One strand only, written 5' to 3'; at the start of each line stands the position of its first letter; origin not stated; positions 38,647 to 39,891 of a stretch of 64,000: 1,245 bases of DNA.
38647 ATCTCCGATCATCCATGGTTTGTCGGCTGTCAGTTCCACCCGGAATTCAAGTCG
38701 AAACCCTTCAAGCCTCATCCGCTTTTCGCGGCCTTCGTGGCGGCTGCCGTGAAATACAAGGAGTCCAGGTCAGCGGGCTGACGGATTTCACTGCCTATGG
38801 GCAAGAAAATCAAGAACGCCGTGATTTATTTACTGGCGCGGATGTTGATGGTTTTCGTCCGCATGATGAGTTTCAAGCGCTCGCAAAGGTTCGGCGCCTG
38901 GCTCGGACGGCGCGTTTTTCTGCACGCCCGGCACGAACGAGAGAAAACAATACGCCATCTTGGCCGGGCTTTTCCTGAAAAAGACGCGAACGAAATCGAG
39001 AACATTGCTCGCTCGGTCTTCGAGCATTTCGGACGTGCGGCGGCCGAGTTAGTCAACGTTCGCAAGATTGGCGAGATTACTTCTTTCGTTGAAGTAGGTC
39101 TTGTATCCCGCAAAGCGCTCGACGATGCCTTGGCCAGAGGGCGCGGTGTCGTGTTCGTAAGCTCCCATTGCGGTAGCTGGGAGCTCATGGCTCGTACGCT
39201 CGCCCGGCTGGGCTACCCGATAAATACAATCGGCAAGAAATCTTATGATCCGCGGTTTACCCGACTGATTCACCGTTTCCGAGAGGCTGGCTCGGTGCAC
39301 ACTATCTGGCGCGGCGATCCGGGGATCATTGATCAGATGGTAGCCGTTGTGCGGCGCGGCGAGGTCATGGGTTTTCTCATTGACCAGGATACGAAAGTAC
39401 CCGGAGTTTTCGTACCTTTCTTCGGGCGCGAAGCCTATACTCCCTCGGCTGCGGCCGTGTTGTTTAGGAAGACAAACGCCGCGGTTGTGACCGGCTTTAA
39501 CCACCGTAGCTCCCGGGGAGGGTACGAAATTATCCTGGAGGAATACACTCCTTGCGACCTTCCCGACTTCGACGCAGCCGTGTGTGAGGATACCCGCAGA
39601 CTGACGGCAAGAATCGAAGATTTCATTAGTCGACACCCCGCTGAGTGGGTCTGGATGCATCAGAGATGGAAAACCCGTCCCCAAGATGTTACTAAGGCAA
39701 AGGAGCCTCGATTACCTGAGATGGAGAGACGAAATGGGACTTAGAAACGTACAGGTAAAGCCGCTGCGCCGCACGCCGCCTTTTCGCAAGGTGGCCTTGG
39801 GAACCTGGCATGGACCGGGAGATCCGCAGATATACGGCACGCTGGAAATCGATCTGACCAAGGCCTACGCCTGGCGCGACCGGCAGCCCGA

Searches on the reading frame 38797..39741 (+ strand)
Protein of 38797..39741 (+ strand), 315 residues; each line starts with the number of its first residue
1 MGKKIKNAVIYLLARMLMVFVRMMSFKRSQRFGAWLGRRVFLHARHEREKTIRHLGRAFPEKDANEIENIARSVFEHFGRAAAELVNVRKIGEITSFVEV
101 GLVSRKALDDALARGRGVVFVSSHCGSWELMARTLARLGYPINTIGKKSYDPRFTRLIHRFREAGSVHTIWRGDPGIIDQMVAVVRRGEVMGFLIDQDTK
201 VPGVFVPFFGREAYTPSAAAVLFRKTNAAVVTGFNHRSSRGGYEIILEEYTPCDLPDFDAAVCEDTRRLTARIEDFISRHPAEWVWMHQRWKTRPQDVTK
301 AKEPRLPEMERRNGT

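Call 104: search_protein_families(library=pfam, proteins=[window:38797-39741:+], max_evalue=0.0001)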
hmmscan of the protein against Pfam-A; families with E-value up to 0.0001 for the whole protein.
window:38797-39741:+ (315 aa): 1 family
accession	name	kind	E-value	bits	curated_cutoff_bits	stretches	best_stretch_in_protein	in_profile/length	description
PF03279.18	Lip_A_acyltrans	-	3.1e-45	155.1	22.3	1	12-293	17-295/295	Bacterial lipid A biosynthesis acyltransferase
